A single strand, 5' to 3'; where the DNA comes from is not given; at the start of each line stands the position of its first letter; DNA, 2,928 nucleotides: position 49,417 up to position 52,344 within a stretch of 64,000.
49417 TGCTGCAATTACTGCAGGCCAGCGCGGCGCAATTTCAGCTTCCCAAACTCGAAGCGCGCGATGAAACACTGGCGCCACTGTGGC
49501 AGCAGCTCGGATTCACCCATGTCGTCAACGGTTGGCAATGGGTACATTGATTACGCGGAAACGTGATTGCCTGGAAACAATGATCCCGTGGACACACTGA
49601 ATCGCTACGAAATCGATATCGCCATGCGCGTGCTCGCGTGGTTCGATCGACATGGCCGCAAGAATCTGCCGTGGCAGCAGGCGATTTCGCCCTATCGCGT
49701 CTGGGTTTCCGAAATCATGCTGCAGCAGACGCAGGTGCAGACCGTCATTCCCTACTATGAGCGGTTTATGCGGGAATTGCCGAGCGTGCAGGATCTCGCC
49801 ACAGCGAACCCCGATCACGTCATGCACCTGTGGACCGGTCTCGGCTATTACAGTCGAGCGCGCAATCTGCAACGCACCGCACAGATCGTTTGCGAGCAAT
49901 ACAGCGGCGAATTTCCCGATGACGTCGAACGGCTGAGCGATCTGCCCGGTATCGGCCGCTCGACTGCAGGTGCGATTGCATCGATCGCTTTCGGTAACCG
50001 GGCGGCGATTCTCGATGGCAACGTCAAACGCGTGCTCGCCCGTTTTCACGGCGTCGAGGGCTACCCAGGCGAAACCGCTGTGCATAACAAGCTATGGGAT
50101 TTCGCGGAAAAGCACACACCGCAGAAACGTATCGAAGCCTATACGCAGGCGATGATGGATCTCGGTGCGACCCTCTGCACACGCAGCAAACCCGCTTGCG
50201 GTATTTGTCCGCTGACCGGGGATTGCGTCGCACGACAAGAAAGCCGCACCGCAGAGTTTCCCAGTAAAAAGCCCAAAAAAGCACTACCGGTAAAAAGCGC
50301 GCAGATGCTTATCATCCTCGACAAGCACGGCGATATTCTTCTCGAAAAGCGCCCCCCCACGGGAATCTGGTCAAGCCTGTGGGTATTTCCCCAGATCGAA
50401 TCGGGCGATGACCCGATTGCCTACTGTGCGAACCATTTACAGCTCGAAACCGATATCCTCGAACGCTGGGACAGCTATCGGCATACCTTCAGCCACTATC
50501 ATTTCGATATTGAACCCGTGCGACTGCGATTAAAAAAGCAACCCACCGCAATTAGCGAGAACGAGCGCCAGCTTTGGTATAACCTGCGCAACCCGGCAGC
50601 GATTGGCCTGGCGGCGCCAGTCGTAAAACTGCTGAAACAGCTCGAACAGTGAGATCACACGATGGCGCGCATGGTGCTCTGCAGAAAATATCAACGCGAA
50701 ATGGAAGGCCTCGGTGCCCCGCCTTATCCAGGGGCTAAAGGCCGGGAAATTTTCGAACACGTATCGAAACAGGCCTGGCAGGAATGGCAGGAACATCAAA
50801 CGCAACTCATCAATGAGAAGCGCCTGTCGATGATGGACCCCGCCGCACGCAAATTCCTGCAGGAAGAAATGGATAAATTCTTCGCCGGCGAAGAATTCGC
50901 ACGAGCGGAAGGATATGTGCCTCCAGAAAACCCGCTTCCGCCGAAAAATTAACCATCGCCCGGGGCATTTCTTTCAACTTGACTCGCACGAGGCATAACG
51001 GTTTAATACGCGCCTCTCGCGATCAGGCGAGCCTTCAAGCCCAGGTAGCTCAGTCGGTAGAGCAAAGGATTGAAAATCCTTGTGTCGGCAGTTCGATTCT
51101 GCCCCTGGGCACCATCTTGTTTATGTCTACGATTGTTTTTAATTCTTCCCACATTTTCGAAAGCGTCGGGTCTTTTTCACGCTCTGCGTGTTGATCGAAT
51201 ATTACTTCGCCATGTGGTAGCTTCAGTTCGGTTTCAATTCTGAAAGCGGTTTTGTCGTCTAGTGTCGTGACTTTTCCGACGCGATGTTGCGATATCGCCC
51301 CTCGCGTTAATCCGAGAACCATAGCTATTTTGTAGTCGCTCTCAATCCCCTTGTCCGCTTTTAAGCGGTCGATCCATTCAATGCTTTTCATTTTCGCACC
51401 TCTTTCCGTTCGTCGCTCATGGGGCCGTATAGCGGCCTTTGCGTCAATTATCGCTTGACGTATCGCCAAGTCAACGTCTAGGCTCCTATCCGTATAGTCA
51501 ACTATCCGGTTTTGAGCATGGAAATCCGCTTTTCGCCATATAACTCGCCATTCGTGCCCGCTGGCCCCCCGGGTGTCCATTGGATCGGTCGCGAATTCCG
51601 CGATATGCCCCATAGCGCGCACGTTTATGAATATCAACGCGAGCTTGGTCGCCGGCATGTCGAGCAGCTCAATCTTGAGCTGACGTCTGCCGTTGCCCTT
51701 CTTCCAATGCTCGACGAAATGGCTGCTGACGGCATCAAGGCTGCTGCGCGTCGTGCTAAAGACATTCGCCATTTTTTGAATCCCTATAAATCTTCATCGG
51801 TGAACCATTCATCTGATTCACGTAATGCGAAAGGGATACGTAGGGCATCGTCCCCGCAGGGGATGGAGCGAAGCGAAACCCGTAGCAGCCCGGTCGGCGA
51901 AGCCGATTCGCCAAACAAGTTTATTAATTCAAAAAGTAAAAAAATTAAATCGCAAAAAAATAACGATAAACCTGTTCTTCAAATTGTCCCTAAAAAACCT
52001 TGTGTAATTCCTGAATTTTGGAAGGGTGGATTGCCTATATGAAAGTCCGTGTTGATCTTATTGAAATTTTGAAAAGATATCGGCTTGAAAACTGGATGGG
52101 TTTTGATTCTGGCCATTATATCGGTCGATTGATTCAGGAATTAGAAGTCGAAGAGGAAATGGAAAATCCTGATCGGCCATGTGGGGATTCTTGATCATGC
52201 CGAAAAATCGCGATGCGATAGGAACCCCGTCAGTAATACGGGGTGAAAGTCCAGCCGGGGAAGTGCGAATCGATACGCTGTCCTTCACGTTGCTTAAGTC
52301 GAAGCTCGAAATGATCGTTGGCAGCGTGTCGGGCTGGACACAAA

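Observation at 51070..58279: Integrated filamentous prophage of about 7.2 kb at tRNA-Phe with its own tyrosine integrase and no secretin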

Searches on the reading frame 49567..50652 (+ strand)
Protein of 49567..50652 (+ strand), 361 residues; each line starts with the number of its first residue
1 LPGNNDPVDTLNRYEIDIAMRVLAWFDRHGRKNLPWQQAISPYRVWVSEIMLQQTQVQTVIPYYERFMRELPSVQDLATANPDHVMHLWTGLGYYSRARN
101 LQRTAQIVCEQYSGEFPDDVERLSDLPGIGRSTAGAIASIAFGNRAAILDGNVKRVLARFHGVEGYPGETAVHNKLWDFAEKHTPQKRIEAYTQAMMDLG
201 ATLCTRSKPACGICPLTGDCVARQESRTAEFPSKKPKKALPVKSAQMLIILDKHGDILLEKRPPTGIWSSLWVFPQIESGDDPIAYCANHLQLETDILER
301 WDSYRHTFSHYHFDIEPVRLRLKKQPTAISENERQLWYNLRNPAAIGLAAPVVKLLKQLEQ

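Call 12: find_related_loci(query=window:49567-50652:+, collection=genome_contigs, flank=10000)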
Query window:49567-50652:+ (361 aa) in genome_contigs; peptide patterns used: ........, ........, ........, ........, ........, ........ (x = any residue, [..] = any of these).
600 stretches matched a pattern (row limit reached: there are more); 600 encode a relative of the query (tblastn E <= 1e-3); the best 80 are kept; 80 distinct loci.
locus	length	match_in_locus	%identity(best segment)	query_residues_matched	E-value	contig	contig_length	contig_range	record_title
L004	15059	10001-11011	62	21-359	5e-140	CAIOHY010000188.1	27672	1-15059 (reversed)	MAG: uncultured Cellvibrio sp. isolate ErkenSummer_bin-5019 genome assembly, contig: bin-5019:188/669, whole genome shot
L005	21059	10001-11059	58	7-359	8e-137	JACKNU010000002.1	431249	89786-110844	MAG: Pseudomonadales bacterium isolate HK-STAS-PROT-152 HK-STAS-PROT-152_2, whole genome shotgun sequence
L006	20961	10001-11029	59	17-361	3e-136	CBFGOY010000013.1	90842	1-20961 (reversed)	MAG TPA_asm: uncultured Cellvibrionaceae bacterium isolate SRR14536362_concoct_38 genome assembly, contig: ERZ27321111.6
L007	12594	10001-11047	59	10-359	5e-135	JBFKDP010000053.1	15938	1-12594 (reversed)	MAG: Litorivivens sp. isolate Mix_sand20.2022.06.G.6 k141_3554462_length_15938_cov_12.2609, whole genome shotgun sequenc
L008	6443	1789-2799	57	21-359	6e-133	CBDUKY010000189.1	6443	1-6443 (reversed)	MAG TPA_asm: uncultured Pseudomonadales bacterium isolate SRR22808126_binner13_Refined_80 genome assembly, contig: ERZ25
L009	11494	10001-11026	56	17-361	1e-130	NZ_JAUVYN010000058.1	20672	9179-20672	MAG: Pseudomonas sp. isolate CSMAG_1243 CSMAG_1243_k141_448146_length_20672_cov_19.9796, whole genome shotgun sequence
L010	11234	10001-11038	55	18-360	1e-130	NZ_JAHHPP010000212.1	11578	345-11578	Endozoicomonas sp. SESOKO1 NODE_1105_length_11578_cov_5.39035, whole genome shotgun sequence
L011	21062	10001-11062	57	7-361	5e-130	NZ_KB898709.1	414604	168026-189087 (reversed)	Gilvimarinus chinensis DSM 19667 D568DRAFT_scaffold00004.4, whole genome shotgun sequence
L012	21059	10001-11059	55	2-358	4e-128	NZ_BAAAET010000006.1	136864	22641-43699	Marinobacterium maritimum strain JCM 15134 sequence06, whole genome shotgun sequence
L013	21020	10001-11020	56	18-359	1e-127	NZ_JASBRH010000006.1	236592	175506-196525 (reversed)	Pontibacterium granulatum strain A-1 scaffold_6_length=236593, whole genome shotgun sequence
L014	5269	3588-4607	57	22-360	9e-128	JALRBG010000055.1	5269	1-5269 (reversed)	MAG: Pseudomonadales bacterium isolate HM.19 HM_83489, whole genome shotgun sequence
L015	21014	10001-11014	56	21-359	1e-125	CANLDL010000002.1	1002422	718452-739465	uncultured Pseudomonadales bacterium isolate 207.fasta genome assembly, contig: NODE_2, whole genome shotgun sequence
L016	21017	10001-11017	54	21-361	6e-125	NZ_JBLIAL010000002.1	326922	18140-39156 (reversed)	MAG: Porticoccus sp. isolate 3300045789_3 Ga0491190_0000048, whole genome shotgun sequence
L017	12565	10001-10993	59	21-352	5e-125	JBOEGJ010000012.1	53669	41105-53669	MAG: Cellvibrionaceae bacterium isolate PBSAgam8 PBSAc_contig_561, whole genome shotgun sequence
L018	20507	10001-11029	54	15-360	1e-124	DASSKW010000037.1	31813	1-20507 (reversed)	MAG TPA_asm: Gammaproteobacteria bacterium isolate SMAG_U1153 k141_1456913, whole genome shotgun sequence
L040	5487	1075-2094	54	17-356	4e-120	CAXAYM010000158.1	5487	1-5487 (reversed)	MAG TPA_asm: uncultured Arenimonas sp. isolate ERR594384_binner12_Refined_6 genome assembly, contig: ERZ2772531.3395, wh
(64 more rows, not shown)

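Call 57: search_protein_families(library=pfam, proteins=[window:49567-50652:+], max_evalue=0.01)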
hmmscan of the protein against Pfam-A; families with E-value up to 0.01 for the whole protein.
window:49567-50652:+ (361 aa): 5 families
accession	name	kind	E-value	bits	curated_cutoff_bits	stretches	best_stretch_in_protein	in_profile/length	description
PF00730.31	HhH-GPD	-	1.2e-23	84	26.2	1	47-181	1-107/108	HhH-GPD superfamily base excision DNA repair protein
PF14815.12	NUDIX_4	-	9.8e-22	77.3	35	1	247-358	2-113/113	NUDIX domain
PF00633.29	HHH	-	4.7e-07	29.8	24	1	112-140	2-30/30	Helix-hairpin-helix motif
PF14520.12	HHH_5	-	4.4e-05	24.3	27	1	121-163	2-43/57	Helix-hairpin-helix domain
PF10576.14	EndIII_4Fe-2S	-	5.1e-05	23.9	20.5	1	204-220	1-17/17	Iron-sulfur binding domain of endonuclease III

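Call 58: search_protein_families(library=pfam, proteins=[L007:11499-12533:-, L040:3115-4143:-], max_evalue=0.01)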
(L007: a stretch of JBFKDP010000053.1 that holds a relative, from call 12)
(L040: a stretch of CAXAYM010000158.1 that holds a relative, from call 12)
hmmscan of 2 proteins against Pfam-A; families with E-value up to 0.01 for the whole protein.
L007:11499-12533:- (344 aa): 1 family
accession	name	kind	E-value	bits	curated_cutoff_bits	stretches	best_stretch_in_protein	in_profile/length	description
PF00589.27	Phage_integrase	-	6e-32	111.2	27.1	1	158-314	2-170/172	Phage integrase family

L040:3115-4143:- (342 aa): 2 families
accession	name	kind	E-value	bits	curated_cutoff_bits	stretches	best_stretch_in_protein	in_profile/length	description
PF00589.27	Phage_integrase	-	1.5e-33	116.5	27.1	1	158-315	2-170/172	Phage integrase family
PF22022.2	Phage_int_M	-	0.00022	21.8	27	1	61-134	3-80/96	Phage integrase central domain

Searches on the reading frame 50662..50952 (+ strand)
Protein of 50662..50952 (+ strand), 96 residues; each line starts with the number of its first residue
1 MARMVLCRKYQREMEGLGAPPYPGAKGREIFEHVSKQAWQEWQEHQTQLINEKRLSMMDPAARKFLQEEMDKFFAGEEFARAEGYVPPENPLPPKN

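Call 9: find_encoding_contigs(protein=window:50662-50952:+, flank=10000, max_places=10)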
Protein window:50662-50952:+ (96 aa): 1 contig read that carries it; 1 place shown.
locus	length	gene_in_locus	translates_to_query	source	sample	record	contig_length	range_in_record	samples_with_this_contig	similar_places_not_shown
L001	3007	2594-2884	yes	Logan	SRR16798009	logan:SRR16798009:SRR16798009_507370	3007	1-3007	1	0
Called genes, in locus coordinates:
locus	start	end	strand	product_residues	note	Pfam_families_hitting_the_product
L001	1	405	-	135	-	?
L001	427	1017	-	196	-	PF00475:IGPD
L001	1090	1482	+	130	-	PF12568:PanZ, PF00583:Acetyltransf_1 (weak), PF13673:Acetyltransf_10 (weak), PF13508:Acetyltransf_7 (weak)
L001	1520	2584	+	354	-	PF00730:HhH-GPD, PF00633:HHH (weak), PF14815:NUDIX_4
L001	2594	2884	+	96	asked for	PF04362:Iron_traffic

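Call 57: search_protein_families(library=pfam, proteins=[window:50662-50952:+], max_evalue=0.01)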
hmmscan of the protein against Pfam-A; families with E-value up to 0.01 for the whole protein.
window:50662-50952:+ (96 aa): 1 family
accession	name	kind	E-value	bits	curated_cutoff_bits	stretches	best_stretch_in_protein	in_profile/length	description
PF04362.19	Iron_traffic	-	9.7e-42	141.1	27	1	1-88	1-88/88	Bacterial Fe(2+) trafficking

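Call 58: search_protein_families(library=pfam, proteins=[P0139, P0211, P0121, P0124, P0128, P0138], max_evalue=0.01)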
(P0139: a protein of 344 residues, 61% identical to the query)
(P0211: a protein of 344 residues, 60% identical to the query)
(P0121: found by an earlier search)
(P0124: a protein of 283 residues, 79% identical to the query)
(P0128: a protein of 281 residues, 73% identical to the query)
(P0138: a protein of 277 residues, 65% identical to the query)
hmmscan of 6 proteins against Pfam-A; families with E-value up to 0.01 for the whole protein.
P0139 (344 aa): 1 family
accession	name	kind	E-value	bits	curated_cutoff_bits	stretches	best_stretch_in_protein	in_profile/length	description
PF00589.27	Phage_integrase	-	4.1e-29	102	27.1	1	157-313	1-169/172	Phage integrase family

P0211 (344 aa): 1 family
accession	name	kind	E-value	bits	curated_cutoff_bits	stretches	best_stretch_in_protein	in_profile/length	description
PF00589.27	Phage_integrase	-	3.4e-31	108.7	27.1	1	158-313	2-169/172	Phage integrase family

P0121 (282 aa): 2 families
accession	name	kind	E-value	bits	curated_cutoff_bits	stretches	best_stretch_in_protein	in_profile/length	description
PF00589.27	Phage_integrase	-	7e-31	107.7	27.1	1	105-259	2-168/172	Phage integrase family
PF22022.2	Phage_int_M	-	9.1e-05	23.1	27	1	8-80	3-79/96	Phage integrase central domain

P0124 (283 aa): 2 families
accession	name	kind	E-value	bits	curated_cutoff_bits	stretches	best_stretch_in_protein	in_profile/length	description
PF00589.27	Phage_integrase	-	4.6e-31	108.3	27.1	1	106-261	2-169/172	Phage integrase family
PF24624.1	Int_N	-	0.0046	18.1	27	1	10-87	8-87/100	Phage integrase, N-terminal domain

P0128 (281 aa): 2 families
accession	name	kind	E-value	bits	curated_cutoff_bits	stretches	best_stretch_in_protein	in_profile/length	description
PF00589.27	Phage_integrase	-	8.5e-28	97.7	27.1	1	104-258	2-168/172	Phage integrase family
PF22022.2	Phage_int_M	-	0.0038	17.9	27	0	7-79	3-79/96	Phage integrase central domain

P0138 (277 aa): 2 families
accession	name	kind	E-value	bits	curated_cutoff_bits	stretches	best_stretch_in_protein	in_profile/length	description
PF00589.27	Phage_integrase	-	3.6e-31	108.7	27.1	1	104-261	2-171/172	Phage integrase family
PF24624.1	Int_N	-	0.0018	19.4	27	1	13-85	14-87/100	Phage integrase, N-terminal domain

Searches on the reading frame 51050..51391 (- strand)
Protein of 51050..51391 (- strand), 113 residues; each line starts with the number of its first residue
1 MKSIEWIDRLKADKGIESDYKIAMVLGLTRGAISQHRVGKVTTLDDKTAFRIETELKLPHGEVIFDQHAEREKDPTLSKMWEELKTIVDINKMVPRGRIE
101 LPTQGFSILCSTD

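Call 22: search_protein_families(library=phrogs, proteins=[window:51050-51391:-], max_evalue=1)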
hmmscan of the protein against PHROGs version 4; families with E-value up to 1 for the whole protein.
window:51050-51391:- (113 aa): 5 families
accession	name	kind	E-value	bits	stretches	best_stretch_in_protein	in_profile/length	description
phrog_4441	-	DNA, RNA and nucleotide metabolism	6.3e-18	65.9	1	2-84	4-85/98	HTH DNA binding protein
phrog_638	-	transcription regulation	4.3e-15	56.8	1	1-84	2-84/145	transcriptional regulator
phrog_34897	-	unknown function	1.6e-05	25.4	1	3-83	4-83/279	-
phrog_23446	-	unknown function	0.071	14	1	5-54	3-52/186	-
phrog_9103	-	transcription regulation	0.15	13.2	1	6-37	12-43/78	transcriptional repressor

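Call 57: search_protein_families(library=pfam, proteins=[window:51050-51391:-], max_evalue=0.01)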
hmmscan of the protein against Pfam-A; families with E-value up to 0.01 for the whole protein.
window:51050-51391:- (113 aa): 0 families

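Call 64: find_homologous_proteins(query=window:51053-51391:-, max_evalue=0.00001)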
Query seq(113 aa) (113 aa): 27 proteins with E <= 0.00001 among 32 candidates.
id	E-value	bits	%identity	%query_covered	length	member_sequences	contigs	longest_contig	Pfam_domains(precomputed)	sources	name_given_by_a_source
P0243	3.1e-68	244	100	100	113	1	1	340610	-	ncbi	-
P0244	1.9e-33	133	58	100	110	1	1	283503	-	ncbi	-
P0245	1.1e-28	117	64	77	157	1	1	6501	-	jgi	jgi:hypothetical protein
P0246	2.2e-28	116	63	78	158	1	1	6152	-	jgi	jgi:hypothetical protein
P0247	4.5e-26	109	60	78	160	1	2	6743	-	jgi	jgi:hypothetical protein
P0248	5.1e-25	105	57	78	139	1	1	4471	-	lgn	-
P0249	2.1e-24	103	61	74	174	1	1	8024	-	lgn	-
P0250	2.7e-24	103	57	74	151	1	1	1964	-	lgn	-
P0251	6.2e-24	102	60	74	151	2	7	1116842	-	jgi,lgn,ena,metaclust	metaclust:\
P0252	6.2e-24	102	51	86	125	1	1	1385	-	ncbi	-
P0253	2.3e-23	100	56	76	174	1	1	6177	-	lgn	-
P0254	2.8e-23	100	58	76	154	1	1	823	-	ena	-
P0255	3.6e-23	100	57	74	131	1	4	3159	-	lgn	-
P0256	4.6e-23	99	53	78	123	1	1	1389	-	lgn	-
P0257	6.1e-23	99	54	80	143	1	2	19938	-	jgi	jgi:hypothetical protein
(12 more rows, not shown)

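Call 66: find_encoding_contigs(protein=P0249, flank=10000, max_places=2)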
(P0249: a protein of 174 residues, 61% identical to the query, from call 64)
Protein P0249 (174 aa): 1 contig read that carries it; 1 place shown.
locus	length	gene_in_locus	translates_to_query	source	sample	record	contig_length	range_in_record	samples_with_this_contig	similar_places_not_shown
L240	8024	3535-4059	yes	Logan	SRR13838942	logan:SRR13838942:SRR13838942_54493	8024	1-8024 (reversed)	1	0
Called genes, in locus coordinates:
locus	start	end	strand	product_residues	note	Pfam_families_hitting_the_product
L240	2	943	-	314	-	?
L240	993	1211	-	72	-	PF19199:Phage_coatGP8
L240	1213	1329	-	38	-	-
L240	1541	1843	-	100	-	-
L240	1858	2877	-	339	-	PF05144:Phage_CRI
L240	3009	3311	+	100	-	-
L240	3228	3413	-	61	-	-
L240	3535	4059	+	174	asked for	-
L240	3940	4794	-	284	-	PF00589:Phage_integrase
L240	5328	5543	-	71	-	PF09720:Unstab_antitox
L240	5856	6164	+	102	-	-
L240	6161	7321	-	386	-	PF05707:Zot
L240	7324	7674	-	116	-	PF17537:DUF5455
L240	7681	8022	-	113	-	?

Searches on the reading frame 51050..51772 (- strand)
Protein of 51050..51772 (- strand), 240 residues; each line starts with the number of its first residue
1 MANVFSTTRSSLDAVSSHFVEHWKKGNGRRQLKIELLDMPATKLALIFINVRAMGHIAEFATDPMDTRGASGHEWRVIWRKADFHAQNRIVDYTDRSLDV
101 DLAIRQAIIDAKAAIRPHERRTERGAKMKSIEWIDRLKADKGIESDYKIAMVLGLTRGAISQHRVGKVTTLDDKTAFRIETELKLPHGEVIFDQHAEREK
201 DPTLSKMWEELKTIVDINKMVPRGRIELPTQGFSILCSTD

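Call 4: search_protein_families(library=pfam, proteins=[window:51050-51772:-], max_evalue=0.1)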
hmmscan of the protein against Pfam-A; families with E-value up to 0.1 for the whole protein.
window:51050-51772:- (240 aa): 0 families

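Call 5: search_protein_families(library=phrogs, proteins=[window:51050-51772:-], max_evalue=0.1)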
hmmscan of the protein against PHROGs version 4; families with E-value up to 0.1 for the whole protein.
window:51050-51772:- (240 aa): 3 families
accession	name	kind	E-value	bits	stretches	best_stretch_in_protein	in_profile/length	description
phrog_4441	-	DNA, RNA and nucleotide metabolism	2.2e-17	64.2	1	129-211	4-85/98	HTH DNA binding protein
phrog_638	-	transcription regulation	1.2e-14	55.3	1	128-211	2-84/145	transcriptional regulator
phrog_34897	-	unknown function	6.8e-05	23.3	1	130-210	4-83/279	-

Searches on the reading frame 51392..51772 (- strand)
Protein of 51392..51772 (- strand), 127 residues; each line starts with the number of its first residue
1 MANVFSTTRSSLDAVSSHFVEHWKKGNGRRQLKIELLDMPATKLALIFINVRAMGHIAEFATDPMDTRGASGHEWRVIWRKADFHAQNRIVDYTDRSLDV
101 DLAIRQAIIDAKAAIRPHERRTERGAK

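Call 22: search_protein_families(library=phrogs, proteins=[window:51392-51772:-], max_evalue=1)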
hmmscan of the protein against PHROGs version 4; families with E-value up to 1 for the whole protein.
window:51392-51772:- (127 aa): 2 families
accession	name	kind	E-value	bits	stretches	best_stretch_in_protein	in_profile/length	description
phrog_15550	-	unknown function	0.17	12.6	1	3-71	120-189/212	-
phrog_6063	-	unknown function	0.25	12.3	1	62-83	40-61/64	-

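Call 57: search_protein_families(library=pfam, proteins=[window:51392-51772:-], max_evalue=0.01)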
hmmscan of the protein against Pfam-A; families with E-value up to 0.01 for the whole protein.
window:51392-51772:- (127 aa): 0 families

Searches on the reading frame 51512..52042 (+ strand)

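Call 22: search_protein_families(library=phrogs, proteins=[window:51512-52042:+], max_evalue=1)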
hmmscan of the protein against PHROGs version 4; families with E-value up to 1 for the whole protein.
window:51512-52042:+ (176 aa): 1 family
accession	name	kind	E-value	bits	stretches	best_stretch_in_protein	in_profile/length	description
phrog_12904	-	unknown function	0.28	12.5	1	50-98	13-60/82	-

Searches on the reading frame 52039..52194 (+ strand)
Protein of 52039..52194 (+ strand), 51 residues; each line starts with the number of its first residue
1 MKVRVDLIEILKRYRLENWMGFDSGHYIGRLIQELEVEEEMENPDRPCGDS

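Call 22: search_protein_families(library=phrogs, proteins=[window:52039-52194:+], max_evalue=1)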
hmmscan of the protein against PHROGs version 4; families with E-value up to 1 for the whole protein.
window:52039-52194:+ (51 aa): 2 families
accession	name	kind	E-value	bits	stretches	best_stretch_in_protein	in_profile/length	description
phrog_18611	-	unknown function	0.22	12.9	1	5-41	12-47/106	-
phrog_38371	-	unknown function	0.27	12.2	1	22-36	27-41/46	-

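Call 57: search_protein_families(library=pfam, proteins=[window:52039-52194:+], max_evalue=0.01)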
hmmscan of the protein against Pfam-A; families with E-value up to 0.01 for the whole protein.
window:52039-52194:+ (51 aa): 0 families
